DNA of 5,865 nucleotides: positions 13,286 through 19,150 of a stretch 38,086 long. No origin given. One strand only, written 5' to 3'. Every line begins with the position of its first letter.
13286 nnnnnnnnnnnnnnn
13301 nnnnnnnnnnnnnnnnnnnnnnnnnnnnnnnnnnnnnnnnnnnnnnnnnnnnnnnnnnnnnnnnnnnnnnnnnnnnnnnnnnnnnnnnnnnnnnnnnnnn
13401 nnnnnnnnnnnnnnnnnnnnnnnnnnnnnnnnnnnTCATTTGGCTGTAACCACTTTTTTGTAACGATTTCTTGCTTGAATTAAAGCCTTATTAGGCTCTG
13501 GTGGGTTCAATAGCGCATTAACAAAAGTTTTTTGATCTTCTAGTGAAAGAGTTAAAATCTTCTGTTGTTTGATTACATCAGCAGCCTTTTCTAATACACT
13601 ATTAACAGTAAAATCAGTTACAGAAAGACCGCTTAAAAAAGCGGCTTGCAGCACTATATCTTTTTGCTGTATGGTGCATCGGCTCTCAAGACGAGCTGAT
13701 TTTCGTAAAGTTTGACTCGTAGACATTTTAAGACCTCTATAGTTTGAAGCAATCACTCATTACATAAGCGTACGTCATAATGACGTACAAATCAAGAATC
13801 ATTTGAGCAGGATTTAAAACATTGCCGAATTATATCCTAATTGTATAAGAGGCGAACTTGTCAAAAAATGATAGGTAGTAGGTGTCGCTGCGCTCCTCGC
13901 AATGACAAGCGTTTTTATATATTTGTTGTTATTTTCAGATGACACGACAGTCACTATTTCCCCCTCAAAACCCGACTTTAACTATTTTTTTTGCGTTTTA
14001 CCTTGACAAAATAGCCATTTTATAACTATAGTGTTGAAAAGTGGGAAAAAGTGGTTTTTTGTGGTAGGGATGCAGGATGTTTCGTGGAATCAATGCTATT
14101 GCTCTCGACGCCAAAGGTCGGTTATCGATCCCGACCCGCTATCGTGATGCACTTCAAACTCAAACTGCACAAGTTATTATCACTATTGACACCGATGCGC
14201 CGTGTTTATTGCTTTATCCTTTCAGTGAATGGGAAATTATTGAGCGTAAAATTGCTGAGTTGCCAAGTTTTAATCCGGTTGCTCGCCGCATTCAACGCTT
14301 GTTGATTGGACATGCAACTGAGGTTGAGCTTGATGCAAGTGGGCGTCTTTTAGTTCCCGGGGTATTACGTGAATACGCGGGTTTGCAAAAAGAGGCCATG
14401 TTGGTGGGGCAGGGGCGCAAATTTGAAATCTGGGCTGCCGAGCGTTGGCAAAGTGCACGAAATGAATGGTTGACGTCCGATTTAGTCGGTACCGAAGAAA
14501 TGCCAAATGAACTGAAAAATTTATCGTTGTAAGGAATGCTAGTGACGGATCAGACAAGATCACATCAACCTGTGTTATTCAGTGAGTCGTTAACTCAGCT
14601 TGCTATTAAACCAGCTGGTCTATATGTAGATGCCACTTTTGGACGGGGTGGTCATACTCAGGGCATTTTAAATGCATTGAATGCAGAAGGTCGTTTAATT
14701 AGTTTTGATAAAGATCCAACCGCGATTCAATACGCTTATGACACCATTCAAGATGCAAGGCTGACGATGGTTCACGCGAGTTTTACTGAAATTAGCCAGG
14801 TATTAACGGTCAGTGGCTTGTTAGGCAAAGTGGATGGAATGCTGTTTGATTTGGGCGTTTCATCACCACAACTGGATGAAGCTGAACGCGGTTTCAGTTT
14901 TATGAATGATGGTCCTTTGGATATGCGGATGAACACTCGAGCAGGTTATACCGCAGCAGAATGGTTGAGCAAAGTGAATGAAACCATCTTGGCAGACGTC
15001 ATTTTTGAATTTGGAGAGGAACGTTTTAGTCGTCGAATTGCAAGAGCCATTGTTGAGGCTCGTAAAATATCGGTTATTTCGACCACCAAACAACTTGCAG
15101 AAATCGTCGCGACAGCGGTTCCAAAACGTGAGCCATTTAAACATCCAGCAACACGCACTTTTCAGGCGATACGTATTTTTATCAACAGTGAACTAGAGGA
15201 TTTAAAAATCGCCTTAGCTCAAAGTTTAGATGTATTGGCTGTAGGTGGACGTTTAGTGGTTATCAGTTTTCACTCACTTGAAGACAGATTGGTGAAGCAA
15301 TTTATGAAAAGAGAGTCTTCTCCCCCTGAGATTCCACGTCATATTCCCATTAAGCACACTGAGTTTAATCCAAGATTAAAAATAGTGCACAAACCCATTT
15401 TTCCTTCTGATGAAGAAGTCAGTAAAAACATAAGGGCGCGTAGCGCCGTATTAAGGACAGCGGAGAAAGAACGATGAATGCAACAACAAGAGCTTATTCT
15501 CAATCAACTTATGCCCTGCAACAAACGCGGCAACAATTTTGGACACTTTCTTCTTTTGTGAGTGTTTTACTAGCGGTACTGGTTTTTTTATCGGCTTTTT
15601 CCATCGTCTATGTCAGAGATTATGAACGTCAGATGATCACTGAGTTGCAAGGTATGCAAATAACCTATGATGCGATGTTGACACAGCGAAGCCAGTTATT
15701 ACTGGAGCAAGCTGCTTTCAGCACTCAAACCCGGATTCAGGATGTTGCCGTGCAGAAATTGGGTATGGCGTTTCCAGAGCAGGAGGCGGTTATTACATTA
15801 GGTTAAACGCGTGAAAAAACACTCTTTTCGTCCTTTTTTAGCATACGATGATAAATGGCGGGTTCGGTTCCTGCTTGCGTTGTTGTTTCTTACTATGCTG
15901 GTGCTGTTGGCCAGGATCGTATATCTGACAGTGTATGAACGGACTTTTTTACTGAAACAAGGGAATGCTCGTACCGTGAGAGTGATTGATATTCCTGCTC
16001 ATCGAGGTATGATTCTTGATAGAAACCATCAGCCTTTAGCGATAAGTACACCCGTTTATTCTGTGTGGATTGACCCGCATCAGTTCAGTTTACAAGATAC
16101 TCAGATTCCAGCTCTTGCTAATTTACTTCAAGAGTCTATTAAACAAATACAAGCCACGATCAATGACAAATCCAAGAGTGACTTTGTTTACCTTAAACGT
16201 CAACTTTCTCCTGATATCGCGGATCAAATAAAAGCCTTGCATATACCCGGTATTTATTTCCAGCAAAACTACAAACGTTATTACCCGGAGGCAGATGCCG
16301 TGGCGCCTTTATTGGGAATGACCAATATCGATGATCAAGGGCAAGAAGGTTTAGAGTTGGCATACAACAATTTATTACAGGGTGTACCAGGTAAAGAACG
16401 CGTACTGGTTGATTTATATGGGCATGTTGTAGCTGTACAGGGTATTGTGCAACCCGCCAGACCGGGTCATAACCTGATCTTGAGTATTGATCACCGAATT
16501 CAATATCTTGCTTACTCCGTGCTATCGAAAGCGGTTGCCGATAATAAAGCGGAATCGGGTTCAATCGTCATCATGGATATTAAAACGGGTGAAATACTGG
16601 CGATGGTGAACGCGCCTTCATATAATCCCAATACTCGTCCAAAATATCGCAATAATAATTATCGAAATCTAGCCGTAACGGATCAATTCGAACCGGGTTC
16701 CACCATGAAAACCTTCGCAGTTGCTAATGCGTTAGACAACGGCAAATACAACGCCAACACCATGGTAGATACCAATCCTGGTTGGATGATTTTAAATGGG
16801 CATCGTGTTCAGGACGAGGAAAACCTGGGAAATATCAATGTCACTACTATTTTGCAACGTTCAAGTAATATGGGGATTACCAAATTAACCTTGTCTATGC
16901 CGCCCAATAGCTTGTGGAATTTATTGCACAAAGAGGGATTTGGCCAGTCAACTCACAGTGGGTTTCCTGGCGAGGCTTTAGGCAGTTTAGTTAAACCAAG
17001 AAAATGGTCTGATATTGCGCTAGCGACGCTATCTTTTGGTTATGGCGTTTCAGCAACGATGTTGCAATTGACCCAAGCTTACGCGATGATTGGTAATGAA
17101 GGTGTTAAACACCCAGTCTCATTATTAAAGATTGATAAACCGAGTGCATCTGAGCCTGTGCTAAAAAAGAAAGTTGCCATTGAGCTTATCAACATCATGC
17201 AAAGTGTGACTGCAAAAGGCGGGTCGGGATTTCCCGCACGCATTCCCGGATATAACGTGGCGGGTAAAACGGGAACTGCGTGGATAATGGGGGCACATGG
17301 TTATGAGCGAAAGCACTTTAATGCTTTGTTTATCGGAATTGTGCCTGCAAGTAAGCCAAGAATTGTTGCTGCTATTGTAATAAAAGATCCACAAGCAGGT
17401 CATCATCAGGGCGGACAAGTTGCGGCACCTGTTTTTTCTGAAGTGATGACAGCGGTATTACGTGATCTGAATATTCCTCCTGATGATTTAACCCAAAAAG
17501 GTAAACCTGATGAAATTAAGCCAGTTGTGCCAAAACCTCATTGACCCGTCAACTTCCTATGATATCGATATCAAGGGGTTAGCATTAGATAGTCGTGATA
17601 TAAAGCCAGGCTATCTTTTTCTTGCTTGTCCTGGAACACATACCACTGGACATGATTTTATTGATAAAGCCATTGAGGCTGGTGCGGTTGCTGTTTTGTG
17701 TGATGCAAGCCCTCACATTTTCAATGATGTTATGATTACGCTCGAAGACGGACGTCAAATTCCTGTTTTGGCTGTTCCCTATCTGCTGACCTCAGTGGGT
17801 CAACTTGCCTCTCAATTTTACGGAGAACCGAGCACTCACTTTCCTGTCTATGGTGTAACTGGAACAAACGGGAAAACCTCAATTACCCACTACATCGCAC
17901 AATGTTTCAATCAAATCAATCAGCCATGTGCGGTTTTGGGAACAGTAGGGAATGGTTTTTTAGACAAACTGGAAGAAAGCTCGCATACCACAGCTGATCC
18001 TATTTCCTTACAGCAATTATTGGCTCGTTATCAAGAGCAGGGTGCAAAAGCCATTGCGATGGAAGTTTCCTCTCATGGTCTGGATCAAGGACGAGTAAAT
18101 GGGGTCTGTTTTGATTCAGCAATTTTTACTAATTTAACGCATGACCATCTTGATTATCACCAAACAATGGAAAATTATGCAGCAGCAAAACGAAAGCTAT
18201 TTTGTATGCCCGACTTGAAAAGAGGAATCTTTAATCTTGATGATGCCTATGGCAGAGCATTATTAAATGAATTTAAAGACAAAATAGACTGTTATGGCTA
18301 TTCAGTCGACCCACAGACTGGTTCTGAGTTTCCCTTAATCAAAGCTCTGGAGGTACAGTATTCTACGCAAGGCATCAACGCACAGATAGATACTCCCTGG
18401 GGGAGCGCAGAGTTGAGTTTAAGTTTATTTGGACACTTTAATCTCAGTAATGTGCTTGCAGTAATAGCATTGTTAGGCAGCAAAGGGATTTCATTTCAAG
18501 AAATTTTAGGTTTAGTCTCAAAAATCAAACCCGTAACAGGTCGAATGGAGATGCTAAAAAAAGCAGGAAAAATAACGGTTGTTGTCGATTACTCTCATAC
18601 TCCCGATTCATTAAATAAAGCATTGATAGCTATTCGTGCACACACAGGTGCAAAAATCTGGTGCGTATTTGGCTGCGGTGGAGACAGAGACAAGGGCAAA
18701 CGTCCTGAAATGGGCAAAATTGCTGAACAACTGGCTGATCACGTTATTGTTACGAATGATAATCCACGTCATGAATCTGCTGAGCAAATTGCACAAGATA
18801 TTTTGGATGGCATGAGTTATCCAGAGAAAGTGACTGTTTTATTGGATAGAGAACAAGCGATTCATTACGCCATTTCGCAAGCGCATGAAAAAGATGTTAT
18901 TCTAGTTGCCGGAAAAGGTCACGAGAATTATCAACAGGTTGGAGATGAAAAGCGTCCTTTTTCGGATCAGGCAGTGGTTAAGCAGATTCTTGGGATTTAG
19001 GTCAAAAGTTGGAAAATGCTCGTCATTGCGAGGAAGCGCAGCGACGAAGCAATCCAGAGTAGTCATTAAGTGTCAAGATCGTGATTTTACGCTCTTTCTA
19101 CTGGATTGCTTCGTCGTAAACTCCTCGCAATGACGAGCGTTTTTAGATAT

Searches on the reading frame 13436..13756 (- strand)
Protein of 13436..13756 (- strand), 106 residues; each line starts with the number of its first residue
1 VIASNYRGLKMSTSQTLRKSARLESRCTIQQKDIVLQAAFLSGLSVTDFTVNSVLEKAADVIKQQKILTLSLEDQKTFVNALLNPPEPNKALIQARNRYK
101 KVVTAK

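Call 90: search_protein_families(library=pfam, proteins=[window:13436-13756:-], max_evalue=0.00001)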
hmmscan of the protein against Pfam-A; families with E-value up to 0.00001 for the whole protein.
window:13436-13756:- (106 aa): 1 family
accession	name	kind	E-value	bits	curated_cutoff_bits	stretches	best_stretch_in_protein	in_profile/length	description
PF08681.18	TacA1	-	3.1e-22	78.8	21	1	22-100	1-79/80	Antitoxin TacA 1-like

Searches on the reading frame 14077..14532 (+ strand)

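Call 90: search_protein_families(library=pfam, proteins=[window:14077-14532:+], max_evalue=0.00001)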
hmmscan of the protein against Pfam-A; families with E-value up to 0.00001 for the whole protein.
window:14077-14532:+ (151 aa): 1 family
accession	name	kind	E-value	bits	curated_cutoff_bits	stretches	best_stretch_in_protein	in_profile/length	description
PF02381.23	MraZ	-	1.5e-35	121.4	23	2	76-127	1-52/72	MraZ protein, putative antitoxin-like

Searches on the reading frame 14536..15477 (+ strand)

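Call 90: search_protein_families(library=pfam, proteins=[window:14536-15477:+], max_evalue=0.00001)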
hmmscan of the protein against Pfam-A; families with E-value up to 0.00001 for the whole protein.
window:14536-15477:+ (313 aa): 1 family
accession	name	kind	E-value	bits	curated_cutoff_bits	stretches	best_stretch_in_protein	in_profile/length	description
PF01795.25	Methyltransf_5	-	1.3e-113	380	27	1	9-311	3-308/309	MraW methylase family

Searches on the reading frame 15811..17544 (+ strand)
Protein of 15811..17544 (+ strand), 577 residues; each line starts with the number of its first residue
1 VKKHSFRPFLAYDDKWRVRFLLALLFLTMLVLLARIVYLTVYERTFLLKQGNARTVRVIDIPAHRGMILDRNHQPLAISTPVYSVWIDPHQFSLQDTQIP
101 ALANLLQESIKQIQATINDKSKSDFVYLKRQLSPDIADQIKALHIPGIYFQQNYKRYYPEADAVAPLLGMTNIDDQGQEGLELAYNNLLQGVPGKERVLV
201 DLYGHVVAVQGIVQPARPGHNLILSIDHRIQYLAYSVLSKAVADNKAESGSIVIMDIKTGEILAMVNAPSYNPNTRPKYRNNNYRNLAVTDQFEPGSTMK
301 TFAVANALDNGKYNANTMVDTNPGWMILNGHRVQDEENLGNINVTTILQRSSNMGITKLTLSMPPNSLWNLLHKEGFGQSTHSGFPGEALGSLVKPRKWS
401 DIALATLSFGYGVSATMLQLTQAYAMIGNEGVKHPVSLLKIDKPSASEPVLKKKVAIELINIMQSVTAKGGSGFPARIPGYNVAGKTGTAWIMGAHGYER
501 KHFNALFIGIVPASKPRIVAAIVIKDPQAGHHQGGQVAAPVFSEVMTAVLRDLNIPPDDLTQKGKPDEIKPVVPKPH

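Call 90: search_protein_families(library=pfam, proteins=[window:15811-17544:+], max_evalue=0.00001)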
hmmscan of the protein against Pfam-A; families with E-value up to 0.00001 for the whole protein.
window:15811-17544:+ (577 aa): 2 families
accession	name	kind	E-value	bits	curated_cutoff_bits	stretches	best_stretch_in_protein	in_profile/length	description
PF00905.27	Transpeptidase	-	1.2e-75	255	22.1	1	250-546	1-298/299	Penicillin binding protein transpeptidase domain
PF03717.20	PBP_dimer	-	1.1e-25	91.6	24.4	1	61-209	2-178/180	Penicillin-binding Protein dimerisation domain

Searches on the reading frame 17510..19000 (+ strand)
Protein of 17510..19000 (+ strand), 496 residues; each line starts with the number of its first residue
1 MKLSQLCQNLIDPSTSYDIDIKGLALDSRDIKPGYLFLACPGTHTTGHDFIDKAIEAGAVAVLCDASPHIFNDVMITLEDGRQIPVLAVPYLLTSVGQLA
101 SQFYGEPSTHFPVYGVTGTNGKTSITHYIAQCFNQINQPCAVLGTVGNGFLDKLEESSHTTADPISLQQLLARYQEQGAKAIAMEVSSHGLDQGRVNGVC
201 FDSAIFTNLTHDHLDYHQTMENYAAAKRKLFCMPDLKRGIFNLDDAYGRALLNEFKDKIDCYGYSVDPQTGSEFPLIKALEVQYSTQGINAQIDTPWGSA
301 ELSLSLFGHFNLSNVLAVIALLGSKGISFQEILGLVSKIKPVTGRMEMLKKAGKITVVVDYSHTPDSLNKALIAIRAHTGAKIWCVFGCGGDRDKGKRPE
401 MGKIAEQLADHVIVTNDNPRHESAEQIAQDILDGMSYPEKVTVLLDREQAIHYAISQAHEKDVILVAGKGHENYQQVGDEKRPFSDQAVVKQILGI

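Call 90: search_protein_families(library=pfam, proteins=[window:17510-19000:+], max_evalue=0.00001)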
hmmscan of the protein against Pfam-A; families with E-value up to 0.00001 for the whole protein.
window:17510-19000:+ (496 aa): 3 families
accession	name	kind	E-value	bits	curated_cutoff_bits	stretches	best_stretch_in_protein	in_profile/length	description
PF08245.18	Mur_ligase_M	-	1.1e-53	182.6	24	1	116-321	1-199/200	Mur ligase middle domain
PF02875.26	Mur_ligase_C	-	1.3e-37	129.9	28.4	1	344-470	1-127/127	Mur ligase, glutamate ligase domain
PF01225.30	Mur_ligase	-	9.1e-12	45.6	21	1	21-104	2-95/95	Mur ligase family, catalytic domain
